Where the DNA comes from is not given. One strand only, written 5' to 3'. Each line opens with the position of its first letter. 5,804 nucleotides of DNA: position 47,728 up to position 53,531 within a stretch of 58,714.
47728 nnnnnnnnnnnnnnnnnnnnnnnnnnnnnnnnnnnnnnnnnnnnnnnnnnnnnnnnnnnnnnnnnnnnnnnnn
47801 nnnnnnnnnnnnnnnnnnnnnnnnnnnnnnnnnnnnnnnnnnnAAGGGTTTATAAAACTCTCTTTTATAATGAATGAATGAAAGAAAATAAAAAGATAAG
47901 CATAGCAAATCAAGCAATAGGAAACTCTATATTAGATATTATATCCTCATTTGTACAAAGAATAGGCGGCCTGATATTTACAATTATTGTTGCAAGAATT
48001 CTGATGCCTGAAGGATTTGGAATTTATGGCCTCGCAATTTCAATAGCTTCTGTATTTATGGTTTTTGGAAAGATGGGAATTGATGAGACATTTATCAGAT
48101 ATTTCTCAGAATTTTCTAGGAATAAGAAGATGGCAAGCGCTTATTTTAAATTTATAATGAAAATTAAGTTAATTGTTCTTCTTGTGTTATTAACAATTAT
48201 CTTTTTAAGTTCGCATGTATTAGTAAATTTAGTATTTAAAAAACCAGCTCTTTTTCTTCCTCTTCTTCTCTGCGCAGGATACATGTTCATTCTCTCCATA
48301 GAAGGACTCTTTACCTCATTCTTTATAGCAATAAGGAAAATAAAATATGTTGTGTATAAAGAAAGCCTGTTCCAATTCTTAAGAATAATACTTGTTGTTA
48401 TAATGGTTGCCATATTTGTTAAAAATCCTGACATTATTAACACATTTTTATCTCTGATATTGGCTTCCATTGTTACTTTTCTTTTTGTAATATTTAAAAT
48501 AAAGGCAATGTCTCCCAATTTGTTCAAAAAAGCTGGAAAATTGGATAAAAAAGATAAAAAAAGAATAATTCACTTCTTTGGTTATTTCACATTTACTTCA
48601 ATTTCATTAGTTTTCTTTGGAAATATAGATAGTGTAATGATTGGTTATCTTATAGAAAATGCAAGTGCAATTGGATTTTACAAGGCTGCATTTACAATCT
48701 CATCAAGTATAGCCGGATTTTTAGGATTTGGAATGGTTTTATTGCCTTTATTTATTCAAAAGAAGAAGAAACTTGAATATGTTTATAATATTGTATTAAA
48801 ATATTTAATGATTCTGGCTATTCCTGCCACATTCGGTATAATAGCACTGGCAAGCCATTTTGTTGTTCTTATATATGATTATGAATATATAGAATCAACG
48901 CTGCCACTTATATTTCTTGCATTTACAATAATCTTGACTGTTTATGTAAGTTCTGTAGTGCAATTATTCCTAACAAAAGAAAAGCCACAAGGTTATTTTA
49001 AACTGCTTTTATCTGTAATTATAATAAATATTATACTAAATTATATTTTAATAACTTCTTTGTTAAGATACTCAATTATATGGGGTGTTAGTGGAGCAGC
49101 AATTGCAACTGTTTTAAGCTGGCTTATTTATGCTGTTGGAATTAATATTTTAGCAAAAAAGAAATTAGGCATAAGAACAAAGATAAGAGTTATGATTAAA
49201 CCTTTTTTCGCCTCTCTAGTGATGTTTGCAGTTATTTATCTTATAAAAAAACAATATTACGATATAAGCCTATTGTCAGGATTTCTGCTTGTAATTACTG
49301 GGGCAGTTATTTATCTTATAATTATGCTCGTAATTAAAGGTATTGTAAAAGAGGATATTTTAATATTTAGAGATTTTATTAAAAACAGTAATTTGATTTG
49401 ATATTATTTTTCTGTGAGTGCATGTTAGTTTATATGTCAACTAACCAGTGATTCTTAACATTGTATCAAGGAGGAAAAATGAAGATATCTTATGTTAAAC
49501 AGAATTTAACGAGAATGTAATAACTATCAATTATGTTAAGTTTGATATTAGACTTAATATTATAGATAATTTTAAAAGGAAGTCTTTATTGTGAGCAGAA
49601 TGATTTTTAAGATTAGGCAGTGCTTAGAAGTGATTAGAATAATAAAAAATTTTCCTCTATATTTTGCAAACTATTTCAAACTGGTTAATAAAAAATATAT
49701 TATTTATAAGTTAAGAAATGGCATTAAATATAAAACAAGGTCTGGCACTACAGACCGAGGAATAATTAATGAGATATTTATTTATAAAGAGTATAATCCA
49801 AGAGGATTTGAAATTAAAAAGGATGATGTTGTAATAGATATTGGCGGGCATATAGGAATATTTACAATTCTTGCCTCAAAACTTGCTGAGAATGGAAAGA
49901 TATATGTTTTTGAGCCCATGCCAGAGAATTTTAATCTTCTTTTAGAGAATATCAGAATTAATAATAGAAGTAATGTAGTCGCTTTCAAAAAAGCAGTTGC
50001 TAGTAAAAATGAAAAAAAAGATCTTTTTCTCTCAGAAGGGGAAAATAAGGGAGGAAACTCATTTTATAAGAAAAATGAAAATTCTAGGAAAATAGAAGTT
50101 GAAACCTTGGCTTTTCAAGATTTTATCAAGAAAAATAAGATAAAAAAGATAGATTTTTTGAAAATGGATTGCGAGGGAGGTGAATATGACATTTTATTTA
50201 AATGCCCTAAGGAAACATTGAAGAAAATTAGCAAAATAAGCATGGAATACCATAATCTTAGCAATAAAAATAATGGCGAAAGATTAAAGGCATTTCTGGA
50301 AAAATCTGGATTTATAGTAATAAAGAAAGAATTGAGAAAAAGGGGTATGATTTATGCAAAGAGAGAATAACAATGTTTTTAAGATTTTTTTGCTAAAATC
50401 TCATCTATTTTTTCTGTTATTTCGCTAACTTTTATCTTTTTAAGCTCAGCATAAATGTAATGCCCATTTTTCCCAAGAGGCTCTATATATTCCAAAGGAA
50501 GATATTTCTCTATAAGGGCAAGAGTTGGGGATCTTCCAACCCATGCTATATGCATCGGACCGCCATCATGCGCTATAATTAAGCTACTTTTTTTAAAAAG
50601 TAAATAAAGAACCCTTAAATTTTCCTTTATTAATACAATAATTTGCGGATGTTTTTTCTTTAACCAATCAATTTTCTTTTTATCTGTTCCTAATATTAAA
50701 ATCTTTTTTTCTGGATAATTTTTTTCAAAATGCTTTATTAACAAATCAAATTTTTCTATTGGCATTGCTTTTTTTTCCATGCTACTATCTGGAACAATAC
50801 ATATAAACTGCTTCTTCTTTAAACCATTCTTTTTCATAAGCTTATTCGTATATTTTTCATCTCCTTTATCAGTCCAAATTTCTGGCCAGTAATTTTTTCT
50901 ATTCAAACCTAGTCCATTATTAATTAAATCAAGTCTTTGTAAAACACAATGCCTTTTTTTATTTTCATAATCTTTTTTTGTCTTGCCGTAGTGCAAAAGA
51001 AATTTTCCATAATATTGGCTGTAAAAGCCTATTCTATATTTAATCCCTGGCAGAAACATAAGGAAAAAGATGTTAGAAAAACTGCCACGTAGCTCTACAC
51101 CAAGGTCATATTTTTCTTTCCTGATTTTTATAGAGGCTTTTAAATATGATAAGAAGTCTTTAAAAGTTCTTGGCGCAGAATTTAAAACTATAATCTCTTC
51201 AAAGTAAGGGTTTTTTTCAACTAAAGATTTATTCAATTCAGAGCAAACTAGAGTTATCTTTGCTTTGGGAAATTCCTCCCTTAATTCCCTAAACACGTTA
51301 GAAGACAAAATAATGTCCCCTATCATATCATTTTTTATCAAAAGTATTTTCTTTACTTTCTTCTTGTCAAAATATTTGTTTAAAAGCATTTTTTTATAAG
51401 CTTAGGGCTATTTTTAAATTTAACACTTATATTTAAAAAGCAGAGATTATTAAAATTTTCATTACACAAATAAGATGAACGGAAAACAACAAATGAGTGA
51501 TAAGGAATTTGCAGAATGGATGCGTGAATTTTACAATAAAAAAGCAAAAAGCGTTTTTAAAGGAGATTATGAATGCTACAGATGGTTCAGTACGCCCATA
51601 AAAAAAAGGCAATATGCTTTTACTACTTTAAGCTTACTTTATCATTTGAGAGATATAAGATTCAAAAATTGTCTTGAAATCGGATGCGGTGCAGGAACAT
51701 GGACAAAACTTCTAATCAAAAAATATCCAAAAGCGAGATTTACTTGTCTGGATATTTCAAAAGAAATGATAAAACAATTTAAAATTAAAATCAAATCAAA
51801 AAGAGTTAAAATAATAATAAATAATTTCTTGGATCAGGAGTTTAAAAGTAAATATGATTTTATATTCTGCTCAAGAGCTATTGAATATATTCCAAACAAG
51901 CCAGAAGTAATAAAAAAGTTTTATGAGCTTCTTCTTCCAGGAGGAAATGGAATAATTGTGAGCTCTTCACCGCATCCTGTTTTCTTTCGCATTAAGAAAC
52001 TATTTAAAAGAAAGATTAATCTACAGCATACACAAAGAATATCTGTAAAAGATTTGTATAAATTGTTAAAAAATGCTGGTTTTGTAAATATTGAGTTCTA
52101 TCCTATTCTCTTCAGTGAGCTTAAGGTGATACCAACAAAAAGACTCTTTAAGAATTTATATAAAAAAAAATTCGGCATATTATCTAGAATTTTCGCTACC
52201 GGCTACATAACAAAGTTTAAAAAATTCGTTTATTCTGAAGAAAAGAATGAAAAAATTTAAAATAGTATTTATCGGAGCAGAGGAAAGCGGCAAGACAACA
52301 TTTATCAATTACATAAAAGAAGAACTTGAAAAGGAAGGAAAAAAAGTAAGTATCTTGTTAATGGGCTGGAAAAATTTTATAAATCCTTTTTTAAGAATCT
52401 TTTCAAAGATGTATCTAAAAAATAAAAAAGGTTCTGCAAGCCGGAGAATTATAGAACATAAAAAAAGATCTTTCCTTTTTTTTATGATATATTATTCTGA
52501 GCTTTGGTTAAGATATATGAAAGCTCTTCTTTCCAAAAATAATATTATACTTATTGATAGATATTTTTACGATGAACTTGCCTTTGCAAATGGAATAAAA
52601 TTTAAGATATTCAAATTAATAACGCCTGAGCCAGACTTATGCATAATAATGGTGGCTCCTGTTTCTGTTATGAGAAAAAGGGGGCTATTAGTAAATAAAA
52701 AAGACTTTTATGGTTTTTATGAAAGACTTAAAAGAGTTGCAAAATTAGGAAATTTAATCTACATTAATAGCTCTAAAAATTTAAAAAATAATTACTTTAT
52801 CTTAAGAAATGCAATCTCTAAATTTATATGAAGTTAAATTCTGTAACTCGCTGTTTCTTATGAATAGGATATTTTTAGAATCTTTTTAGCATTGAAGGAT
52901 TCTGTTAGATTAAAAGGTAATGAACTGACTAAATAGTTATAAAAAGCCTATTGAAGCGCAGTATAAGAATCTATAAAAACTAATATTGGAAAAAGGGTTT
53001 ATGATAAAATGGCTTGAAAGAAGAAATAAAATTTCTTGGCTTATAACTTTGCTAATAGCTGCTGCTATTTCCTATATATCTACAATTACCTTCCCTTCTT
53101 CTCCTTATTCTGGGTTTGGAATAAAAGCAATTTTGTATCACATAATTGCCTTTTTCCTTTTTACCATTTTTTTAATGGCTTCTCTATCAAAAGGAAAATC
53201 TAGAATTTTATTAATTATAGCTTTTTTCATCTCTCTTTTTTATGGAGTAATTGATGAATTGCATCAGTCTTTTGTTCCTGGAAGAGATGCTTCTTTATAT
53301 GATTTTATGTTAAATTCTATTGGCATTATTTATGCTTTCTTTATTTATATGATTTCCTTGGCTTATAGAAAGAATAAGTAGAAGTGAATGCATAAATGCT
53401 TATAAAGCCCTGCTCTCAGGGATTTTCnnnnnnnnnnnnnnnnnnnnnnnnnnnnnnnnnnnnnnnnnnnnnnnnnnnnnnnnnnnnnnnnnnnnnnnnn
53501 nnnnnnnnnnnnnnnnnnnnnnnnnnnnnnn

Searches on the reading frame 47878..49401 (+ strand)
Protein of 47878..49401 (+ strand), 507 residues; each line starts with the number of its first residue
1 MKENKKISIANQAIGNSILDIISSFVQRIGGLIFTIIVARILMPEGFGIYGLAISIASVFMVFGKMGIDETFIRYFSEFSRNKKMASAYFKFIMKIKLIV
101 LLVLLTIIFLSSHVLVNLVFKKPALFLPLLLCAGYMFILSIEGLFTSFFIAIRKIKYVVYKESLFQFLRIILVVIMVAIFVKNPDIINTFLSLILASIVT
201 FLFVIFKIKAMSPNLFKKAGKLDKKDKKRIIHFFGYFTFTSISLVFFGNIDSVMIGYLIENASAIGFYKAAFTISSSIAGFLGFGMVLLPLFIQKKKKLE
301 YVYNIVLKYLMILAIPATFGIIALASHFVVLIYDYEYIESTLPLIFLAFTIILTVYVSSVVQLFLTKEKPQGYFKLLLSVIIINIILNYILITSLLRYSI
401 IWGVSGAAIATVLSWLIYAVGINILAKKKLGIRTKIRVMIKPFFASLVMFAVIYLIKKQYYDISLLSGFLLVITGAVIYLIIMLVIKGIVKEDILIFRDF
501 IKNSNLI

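Call 6: search_protein_families(library=pfam, proteins=[window:47878-49401:+], max_evalue=0.01)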
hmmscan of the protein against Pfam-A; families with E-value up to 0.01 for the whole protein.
window:47878-49401:+ (507 aa): 2 families
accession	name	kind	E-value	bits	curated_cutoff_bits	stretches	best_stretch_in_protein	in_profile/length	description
PF01943.22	Polysacc_synt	-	7.9e-26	91.5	28.2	1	16-294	4-272/274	Polysaccharide biosynthesis protein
PF13440.11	Polysacc_synt_3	-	1.9e-15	57.3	23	1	37-340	1-291/293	Polysaccharide biosynthesis protein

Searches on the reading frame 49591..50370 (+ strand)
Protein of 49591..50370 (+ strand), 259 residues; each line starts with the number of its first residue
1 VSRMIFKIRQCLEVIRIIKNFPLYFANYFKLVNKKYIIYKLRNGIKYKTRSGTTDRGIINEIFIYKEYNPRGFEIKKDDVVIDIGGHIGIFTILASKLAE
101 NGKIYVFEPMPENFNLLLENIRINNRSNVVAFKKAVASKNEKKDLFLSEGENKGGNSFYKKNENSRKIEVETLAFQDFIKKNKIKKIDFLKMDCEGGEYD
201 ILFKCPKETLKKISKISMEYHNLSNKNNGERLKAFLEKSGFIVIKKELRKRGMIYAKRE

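Call 81: search_protein_families(library=pfam, proteins=[window:49591-50370:+], max_evalue=0.0001)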
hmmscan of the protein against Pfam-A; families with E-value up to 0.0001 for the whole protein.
window:49591-50370:+ (259 aa): 3 families
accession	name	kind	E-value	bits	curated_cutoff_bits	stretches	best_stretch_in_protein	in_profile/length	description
PF05050.19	Methyltransf_21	-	2e-22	80.5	22.7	1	83-242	1-172/173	Methyltransferase FkbM domain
PF05575.17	V_cholerae_RfbT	-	1.5e-07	31.4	27.9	1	75-208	77-213/286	Vibrio cholerae RfbT protein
PF02475.24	TRM5-TYW2_MTfase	-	1.8e-07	31.7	28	1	75-131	34-90/164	TRM5/TYW2 methyltransferase domain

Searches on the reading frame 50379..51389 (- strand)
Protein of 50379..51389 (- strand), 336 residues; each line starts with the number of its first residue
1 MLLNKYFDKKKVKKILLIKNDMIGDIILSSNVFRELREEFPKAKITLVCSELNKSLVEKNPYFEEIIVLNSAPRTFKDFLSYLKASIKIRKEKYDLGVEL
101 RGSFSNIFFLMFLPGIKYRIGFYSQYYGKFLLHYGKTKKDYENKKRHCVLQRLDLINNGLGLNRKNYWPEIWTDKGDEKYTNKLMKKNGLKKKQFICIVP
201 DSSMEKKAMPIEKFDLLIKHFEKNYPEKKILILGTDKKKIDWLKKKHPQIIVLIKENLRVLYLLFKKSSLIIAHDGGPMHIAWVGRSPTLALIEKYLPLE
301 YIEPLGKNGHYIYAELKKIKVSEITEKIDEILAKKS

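Call 81: search_protein_families(library=pfam, proteins=[window:50379-51389:-], max_evalue=0.0001)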
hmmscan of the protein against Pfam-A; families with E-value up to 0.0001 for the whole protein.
window:50379-51389:- (336 aa): 1 family
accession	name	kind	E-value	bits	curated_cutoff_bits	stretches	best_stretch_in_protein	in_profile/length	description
PF01075.23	Glyco_transf_9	-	1.5e-17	64.2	22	1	88-319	7-234/247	Glycosyltransferase family 9 (heptosyltransferase)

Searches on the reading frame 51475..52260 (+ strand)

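Call 81: search_protein_families(library=pfam, proteins=[window:51475-52260:+], max_evalue=0.0001)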
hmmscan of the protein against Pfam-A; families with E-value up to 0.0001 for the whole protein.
window:51475-52260:+ (261 aa): 8 families
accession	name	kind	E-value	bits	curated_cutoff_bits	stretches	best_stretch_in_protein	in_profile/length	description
PF08242.18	Methyltransf_12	-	8.1e-18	65.4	30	1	67-157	1-96/98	Methyltransferase domain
PF13649.12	Methyltransf_25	-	3.5e-17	63.3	27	1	67-157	2-97/97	Methyltransferase domain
PF13489.12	Methyltransf_23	-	3.8e-17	63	27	1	58-206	18-162/164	Methyltransferase domain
PF13847.12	Methyltransf_31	-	2.9e-16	59.9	27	1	65-202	6-145/145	Methyltransferase domain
PF08241.18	Methyltransf_11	-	8.7e-15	55.6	21.2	1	67-158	1-92/95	Methyltransferase domain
PF05175.20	MTS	-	2.7e-10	40.6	23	1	51-190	20-167/170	Methyltransferase small domain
PF01209.24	Ubie_methyltran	-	6.8e-08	32.6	20.1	1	64-172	49-161/233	ubiE/COQ5 methyltransferase family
PF05401.17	NodS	-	6.5e-06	26.5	24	1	57-152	38-135/201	Nodulation protein S (NodS)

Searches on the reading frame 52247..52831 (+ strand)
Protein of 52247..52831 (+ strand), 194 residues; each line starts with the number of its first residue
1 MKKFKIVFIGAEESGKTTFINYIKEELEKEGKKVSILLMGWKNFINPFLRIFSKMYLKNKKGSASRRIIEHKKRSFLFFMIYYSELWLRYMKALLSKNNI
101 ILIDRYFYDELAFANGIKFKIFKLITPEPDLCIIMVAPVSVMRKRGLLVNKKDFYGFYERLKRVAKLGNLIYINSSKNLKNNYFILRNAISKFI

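Call 42: search_protein_families(library=padloc, proteins=[window:52247-52831:+], max_evalue=0.01)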
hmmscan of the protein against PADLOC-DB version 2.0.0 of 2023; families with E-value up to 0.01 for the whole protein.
window:52247-52831:+ (194 aa): 1 family
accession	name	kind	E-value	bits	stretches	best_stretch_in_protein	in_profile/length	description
PDLC01515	Csx3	-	0.0038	14.8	1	3-33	6-36/183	"CAS-I,CAS-III; associated"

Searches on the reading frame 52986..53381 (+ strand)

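Call 81: search_protein_families(library=pfam, proteins=[window:52986-53381:+], max_evalue=0.0001)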
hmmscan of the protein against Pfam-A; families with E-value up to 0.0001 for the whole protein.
window:52986-53381:+ (131 aa): 1 family
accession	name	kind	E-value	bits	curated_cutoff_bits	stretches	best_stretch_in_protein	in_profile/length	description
PF04892.17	VanZ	-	7.8e-10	39.9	30.1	1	48-123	55-124/126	VanZ like family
